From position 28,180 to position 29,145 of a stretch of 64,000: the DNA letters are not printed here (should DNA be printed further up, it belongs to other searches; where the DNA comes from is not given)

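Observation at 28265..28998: Antisense cargo gene: a membrane-tethered DUF2726-like nuclease-fold protein in the position of a phage immunity gene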

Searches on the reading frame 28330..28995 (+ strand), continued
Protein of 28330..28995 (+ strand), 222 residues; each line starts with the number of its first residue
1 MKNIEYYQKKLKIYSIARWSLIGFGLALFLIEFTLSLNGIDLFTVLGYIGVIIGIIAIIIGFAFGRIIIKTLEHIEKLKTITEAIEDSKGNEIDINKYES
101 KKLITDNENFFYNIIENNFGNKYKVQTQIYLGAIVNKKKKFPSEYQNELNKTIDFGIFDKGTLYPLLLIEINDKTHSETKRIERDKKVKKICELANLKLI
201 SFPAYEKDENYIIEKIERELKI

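Call 31: predict_structure(alignment_id=A1)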
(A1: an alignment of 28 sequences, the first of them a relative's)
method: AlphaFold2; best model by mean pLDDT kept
length: 222 residues; sequences in the alignment: 28
mean_pLDDT: 88.4   pTM: 0.58
mean pLDDT of the five models: 88.4, 87.6, 86.8, 86.7, 85.2
residues with pLDDT >= 90: 109; 70-90: 98; 50-70: 15; < 50: 0
segments of 3 or more residues with pLDDT < 50: none
pLDDT, mean of each block of 10 residues (from residue 1): 81 88 85 85 75 87 88 87 78 65 94 98 98 86 84 97 98 92 94 96 94 97 77
secondary structure, 60 per line:
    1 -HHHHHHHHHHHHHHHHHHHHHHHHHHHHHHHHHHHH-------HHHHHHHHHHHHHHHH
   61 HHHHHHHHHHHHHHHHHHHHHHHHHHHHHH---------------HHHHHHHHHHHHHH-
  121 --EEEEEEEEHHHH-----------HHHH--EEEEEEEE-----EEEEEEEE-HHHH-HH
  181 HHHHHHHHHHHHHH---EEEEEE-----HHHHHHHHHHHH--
elements in order: H2-37 H45-90 H106-119 E123-130 H131-134 H146-149 E152-159 E165-172 H174-177 H179-194 E198-203 H209-220

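Call 34: fold_search(model_id=the predicted structure, library=pdb)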
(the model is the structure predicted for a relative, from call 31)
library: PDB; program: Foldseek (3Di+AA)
matches with E <= 10: 527; with E <= 0.001: 1
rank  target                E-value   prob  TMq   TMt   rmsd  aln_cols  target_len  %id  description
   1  9ibq_A                3.4e-04  1.00  0.30  0.24   7.1       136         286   15  Structure of BstEII with DNA substrate (released 2026-03-04)
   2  1f1z_A                3.8e-02  0.97  0.31  0.27   4.6       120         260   12  TNSA, a catalytic component of the TN7 transposition system (released 2000-06-28)
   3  1t0f_A                6.3e-02  0.96  0.34  0.29   6.3       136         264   14  Crystal Structure of the TnsA/TnsC(504-555) complex (released 2004-11-09)
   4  3s1s                  6.7e-02  0.97  0.19  0.05   2.6        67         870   19  Characterization and crystal structure of the type IIG restriction endonuclease BpuSI (released 2011-07-13)
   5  3ijm_A                7.2e-02  0.94  0.28  0.41   4.4       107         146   12  The structure of a restriction endonuclease-like fold superfamily protein from Spirosoma linguale. (released 2009-09-22)
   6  1t0f_B                7.2e-02  0.90  0.32  0.27   7.1       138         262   11  Crystal Structure of the TnsA/TnsC(504-555) complex (released 2004-11-09)
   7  3ijm_B                2.9e-01  0.80  0.28  0.41   4.6       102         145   12  The structure of a restriction endonuclease-like fold superfamily protein from Spirosoma linguale. (released 2009-09-22)
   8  6vij_A                3.5e-01  0.25  0.18  0.20   5.7        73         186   16  Crystal structure of mouse RABL3 in complex with GDP (released 2020-04-08)
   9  6vij_B                5.5e-01  0.21  0.17  0.19   5.6        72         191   17  Crystal structure of mouse RABL3 in complex with GDP (released 2020-04-08)
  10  6vih_B                6.2e-01  0.23  0.17  0.19   4.8        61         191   16  The ligand-free structure of mouse RABL3 (released 2020-04-08)
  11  6vii_A                6.6e-01  0.21  0.17  0.19   4.9        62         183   16  Crystal structure of mouse RABL3 in complex with GTPgammaS (released 2020-04-08)
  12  6vik                  7.1e-01  0.21  0.17  0.20   5.0        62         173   16  Crystal structure of mouse xm RABL3 in complex with GTPgammsS (released 2020-04-08)
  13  7yvt_A                7.5e-01  0.14  0.15  0.12   5.5        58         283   16  S-formylglutathione hydrolase from Variovorax sp. PAMC 28711 (released 2022-10-12)
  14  6vii_B                9.7e-01  0.20  0.17  0.19   4.8        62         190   16  Crystal structure of mouse RABL3 in complex with GTPgammaS (released 2020-04-08)
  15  4phh_D                9.7e-01  0.18  0.17  0.22   4.4        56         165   18  Crystal structure of Ypt7 covalently modified with GNP (released 2014-05-28)
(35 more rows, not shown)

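Call 35: search_protein_families(library=pfam, proteins=[L003:10547-11542:-, L003:11850-12848:-, L003:13448-15259:-, L003:8747-9628:+, L009:10001-10381:+], max_evalue=0.01)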
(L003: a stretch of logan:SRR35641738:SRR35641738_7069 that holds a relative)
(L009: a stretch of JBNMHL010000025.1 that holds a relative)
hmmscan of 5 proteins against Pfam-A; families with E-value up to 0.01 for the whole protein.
L003:10547-11542:- (332 aa): 0 families

L003:11850-12848:- (333 aa): 0 families

L003:13448-15259:- (604 aa): 3 families
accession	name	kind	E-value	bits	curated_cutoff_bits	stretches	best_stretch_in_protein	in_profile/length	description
PF09479.16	Flg_new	-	3.5e-23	81.9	27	3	360-403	1-42/65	Listeria-Bacteroides repeat domain (List_Bact_rpt)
PF18998.6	Flg_new_2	-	1.6e-05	25.3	23.6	0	242-291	17-71/73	Divergent InlB B-repeat domain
PF09811.14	Yae1_N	-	0.0062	16.6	27.5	0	512-545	1-34/39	Essential protein Yae1, N terminal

L003:8747-9628:+ (293 aa): 0 families

L009:10001-10381:+ (127 aa): 1 family
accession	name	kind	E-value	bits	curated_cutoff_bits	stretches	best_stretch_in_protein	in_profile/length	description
PF10881.14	DUF2726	-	1e-18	67.7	24.7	1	6-118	2-119/126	Protein of unknown function (DUF2726)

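Call 39: find_related_loci(query=A1, collection=viral_contigs, flank=10000)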
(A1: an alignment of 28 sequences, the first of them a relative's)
Query A1 (222 aa) in viral_contigs; peptide patterns used: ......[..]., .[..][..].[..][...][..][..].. (x = any residue, [..] = any of these).
60 stretches matched a pattern; 1 encode a relative of the query (tblastn E <= 1e-3); 1 distinct loci.
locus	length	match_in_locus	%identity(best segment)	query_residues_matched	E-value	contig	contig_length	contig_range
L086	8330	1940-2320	40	71-202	8e-18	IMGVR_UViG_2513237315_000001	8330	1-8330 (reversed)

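Call 59: search_protein_families(library=pfam, proteins=[L036:6108-6788:-, L036:6865-9519:-, L036:10712-12523:-, L036:12979-14166:-, L024:6759-7925:+, L024:8243-9469:+, L024:10507-11271:-, L024:11353-12468:-, L024:12505-13110:-, L024:5860-6744:+], max_evalue=0.00001)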
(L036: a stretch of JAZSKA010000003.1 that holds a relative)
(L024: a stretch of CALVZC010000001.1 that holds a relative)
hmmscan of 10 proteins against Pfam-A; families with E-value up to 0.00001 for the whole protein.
L036:6108-6788:- (227 aa): 0 families

L036:6865-9519:- (885 aa): 1 family
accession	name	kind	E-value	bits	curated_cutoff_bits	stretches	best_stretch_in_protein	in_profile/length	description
PF09479.16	Flg_new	-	3.4e-10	40.3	27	1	562-619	1-56/65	Listeria-Bacteroides repeat domain (List_Bact_rpt)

L036:10712-12523:- (604 aa): 1 family
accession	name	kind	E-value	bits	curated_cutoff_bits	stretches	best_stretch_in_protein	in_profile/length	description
PF00544.25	Pectate_lyase_4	-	1.3e-22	81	24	1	297-457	36-211/211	Pectate lyase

L036:12979-14166:- (396 aa): 0 families

L024:6759-7925:+ (389 aa): 1 family
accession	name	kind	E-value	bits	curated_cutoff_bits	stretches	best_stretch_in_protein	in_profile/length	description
PF01676.23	Metalloenzyme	-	5.4e-43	147.7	24.3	1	4-376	1-251/252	Metalloenzyme superfamily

L024:8243-9469:+ (409 aa): 0 families

L024:10507-11271:- (255 aa): 0 families

L024:11353-12468:- (372 aa): 4 families
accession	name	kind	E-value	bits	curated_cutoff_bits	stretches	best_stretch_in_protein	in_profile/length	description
PF03054.22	tRNA_Me_trans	-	2.3e-79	266.2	20.6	1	7-207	2-201/202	tRNA methyl transferase HUP domain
PF20259.3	tRNA_Me_trans_M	-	2.7e-24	84.9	27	1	212-276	1-65/66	tRNA methyl transferase PRC-barrel domain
PF20258.4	tRNA_Me_trans_C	-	2.7e-16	60.1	20.6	1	287-358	2-77/77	Aminomethyltransferase beta-barrel domain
PF02540.23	NAD_synthase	-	3.7e-07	30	21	1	6-170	19-161/242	NAD synthase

L024:12505-13110:- (202 aa): 1 family
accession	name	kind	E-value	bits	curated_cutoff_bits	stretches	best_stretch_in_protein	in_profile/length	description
PF01944.22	SpoIIM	-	2e-18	67.3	26.9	1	26-194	2-162/163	Stage II sporulation protein M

L024:5860-6744:+ (295 aa): 2 families
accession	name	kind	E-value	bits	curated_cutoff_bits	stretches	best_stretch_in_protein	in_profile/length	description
PF00589.27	Phage_integrase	-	1.4e-54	184.9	27.1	1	110-279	2-170/172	Phage integrase family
PF02899.23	Phage_int_SAM_1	-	2.4e-18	66.6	22.3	1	5-86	1-81/83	Phage integrase, N-terminal SAM-like domain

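Call 60: search_protein_families(library=pfam, proteins=[L030:5889-7094:-, L030:7106-8326:-, L030:9113-10033:+, L030:10039-11403:+, L030:12011-12793:-, L053:7479-8093:+, L053:8098-8850:+, L053:8878-9930:+, L053:9935-10735:+, L053:11687-12109:+], max_evalue=0.00001)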
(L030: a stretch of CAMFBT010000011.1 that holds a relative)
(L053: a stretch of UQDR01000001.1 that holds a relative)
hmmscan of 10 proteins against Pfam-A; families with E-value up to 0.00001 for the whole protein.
L030:5889-7094:- (402 aa): 6 families
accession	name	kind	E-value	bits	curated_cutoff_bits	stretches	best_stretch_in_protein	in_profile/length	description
PF12002.13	MgsA_C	-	7e-53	179.4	27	1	244-398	1-166/167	MgsA AAA+ ATPase C terminal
PF16193.11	AAA_assoc_2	-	1.1e-20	74.1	34.3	1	171-243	5-81/81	AAA C-terminal domain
PF05496.18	RuvB_N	-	1.7e-16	60.8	27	1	9-122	1-115/159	Holliday junction DNA helicase RuvB P-loop domain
PF00004.35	AAA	-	2.3e-13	51.2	21.2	1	42-144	1-125/131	ATPase family associated with various cellular activities (AAA)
PF06068.19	TIP49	-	2.8e-06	27.2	23.8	1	15-65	24-76/347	TIP49 P-loop domain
PF07728.20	AAA_5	-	8.2e-06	26.3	22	0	42-123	2-98/139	AAA domain (dynein-related subfamily)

L030:7106-8326:- (407 aa): 2 families
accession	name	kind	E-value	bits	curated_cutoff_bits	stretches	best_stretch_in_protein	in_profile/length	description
PF00464.25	SHMT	-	2.7e-163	543.6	27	1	2-376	5-399/399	Serine hydroxymethyltransferase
PF00155.27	Aminotran_1_2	-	9.4e-08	32.1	19.7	1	73-365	58-355/361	Aminotransferase class I and II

L030:9113-10033:+ (307 aa): 2 families
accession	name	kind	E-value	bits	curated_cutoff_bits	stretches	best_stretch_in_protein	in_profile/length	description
PF00589.27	Phage_integrase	-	1.6e-53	181.5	27.1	1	124-292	3-169/172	Phage integrase family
PF02899.23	Phage_int_SAM_1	-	1.7e-09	38.3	22.3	1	33-98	16-79/83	Phage integrase, N-terminal SAM-like domain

L030:10039-11403:+ (455 aa): 4 families
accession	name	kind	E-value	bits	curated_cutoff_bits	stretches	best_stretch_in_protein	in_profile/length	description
PF02878.22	PGM_PMM_I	-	1.4e-35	122.4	22.5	1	6-116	2-114/138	Phosphoglucomutase/phosphomannomutase, alpha/beta/alpha domain I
PF02879.22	PGM_PMM_II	-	1.8e-24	86.6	29.3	1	152-252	1-103/103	Phosphoglucomutase/phosphomannomutase, alpha/beta/alpha domain II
PF02880.22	PGM_PMM_III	-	1.7e-22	80.1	20.7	1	258-367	3-115/115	Phosphoglucomutase/phosphomannomutase, alpha/beta/alpha domain III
PF00408.26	PGM_PMM_IV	-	4.2e-10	40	23.1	1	376-444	5-64/68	Phosphoglucomutase/phosphomannomutase, C-terminal domain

L030:12011-12793:- (261 aa): 0 families

L053:7479-8093:+ (205 aa): 3 families
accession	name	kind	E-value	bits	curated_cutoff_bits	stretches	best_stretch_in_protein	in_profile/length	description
PF00117.34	GATase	-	8.2e-23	81.5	22.8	1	4-197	2-187/190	Glutamine amidotransferase class-I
PF07685.20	GATase_3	-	1.8e-07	31.4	27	1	17-103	17-114/196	CobB/CobQ-like glutamine amidotransferase domain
PF01174.25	SNO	-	2.4e-06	28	27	1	11-106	7-102/188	SNO glutamine amidotransferase family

L053:8098-8850:+ (251 aa): 3 families
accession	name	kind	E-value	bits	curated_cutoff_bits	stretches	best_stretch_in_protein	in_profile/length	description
PF00977.27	His_biosynth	-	2.9e-82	276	23.6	1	5-235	1-228/228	Histidine biosynthesis protein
PF01207.24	Dus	-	6.5e-07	29.2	20.4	0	63-115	173-226/311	Dihydrouridine synthase (Dus)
PF03060.21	NMO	-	3.5e-06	27.1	28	0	158-239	149-236/331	Nitronate monooxygenase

L053:8878-9930:+ (351 aa): 1 family
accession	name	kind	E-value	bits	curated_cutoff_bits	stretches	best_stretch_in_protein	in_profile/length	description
PF03601.19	Cons_hypoth698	-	1.2e-81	274.4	24.5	1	10-329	2-303/304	Conserved hypothetical protein 698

L053:9935-10735:+ (267 aa): 1 family
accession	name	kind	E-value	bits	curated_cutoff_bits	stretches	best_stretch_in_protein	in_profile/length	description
PF10881.14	DUF2726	-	2.2e-10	40.8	24.7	1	22-121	3-110/126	Protein of unknown function (DUF2726)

L053:11687-12109:+ (141 aa): 1 family
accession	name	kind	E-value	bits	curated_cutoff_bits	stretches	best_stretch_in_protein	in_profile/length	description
PF00164.32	Ribosom_S12_S23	-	8.6e-38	128.9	22.3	1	32-136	3-109/110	Ribosomal protein S12/S23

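Call 61: search_dna_similar(query=window:28330-28995:+, collection=phages, mode=protein, max_evalue=0.001, max_rows=30)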
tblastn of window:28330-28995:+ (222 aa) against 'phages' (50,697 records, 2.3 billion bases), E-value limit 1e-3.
No match.

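Call 77: search_protein_families(library=padloc, alignment_id=A3, max_evalue=0.00001)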
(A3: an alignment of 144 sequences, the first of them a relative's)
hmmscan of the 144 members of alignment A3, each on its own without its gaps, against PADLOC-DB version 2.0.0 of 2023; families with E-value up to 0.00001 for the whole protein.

A. member 1, L008:5556-6026:+ (157 aa): 0 families

B. families by the number of members that match (of 144 scanned): 61 families (the first 25 are shown)
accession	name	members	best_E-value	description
PDLC04134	mad2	3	5.3e-25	mads_2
PDLC04908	PDC-S10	2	7.9e-12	-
PDLC02759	SspA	2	7.1e-06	SspA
PDLC04422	PDC-M11A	1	4.4e-152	-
PDLC04419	PDC-M11A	1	1.2e-97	-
PDLC03016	TIR-TM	1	8.4e-76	-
PDLC04421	PDC-M11A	1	8.5e-72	-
PDLC04420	PDC-M11A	1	2.1e-51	-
PDLC04418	PDC-M11A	1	7.3e-51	-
PDLC04417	PDC-M11A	1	1.6e-50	-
PDLC04832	PDC-S03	1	6.8e-40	-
PDLC04833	PDC-S03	1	5.4e-25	-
PDLC04834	PDC-S03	1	6.1e-23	-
PDLC00839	E1-E2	1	7.2e-20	E1-E2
PDLC01990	CARF_m8--CARF_Beta-galactosidase_LolE_TM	1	7.2e-18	-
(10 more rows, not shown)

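Call 78: search_protein_families(library=pfam, alignment_id=A3, max_evalue=0.00001)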
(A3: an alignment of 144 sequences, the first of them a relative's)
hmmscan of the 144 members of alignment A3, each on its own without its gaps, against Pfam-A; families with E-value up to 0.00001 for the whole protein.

A. member 1, L008:5556-6026:+ (157 aa): 0 families

B. families by the number of members that match (of 144 scanned): 161 families (the first 25 are shown)
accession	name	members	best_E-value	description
PF03054.22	tRNA_Me_trans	5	1.3e-80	tRNA methyl transferase HUP domain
PF00589.27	Phage_integrase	5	1.4e-53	Phage integrase family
PF20259.3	tRNA_Me_trans_M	5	1.2e-24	tRNA methyl transferase PRC-barrel domain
PF20258.4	tRNA_Me_trans_C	5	1.5e-21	Aminomethyltransferase beta-barrel domain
PF09479.16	Flg_new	5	5.8e-15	Listeria-Bacteroides repeat domain (List_Bact_rpt)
PF02540.23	NAD_synthase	5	4.8e-08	NAD synthase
PF02535.28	Zip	4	9.8e-36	ZIP Zinc transporter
PF02899.23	Phage_int_SAM_1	4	1.8e-13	Phage integrase, N-terminal SAM-like domain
PF01053.26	Cys_Met_Meta_PP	3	1.1e-124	Cys/Met metabolism PLP-dependent enzyme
PF08245.18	Mur_ligase_M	3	7.5e-40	Mur ligase middle domain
PF01451.26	LMWPc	3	9.3e-26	Low molecular weight phosphotyrosine protein phosphatase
PF05958.17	tRNA_U5-meth_tr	3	1e-23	tRNA (Uracil-5-)-methyltransferase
PF02875.26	Mur_ligase_C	3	9.3e-21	Mur ligase, glutamate ligase domain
PF12833.13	HTH_18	3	1.6e-20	Helix-turn-helix domain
PF00165.29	HTH_AraC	3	2.2e-20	Bacterial regulatory helix-turn-helix proteins, AraC family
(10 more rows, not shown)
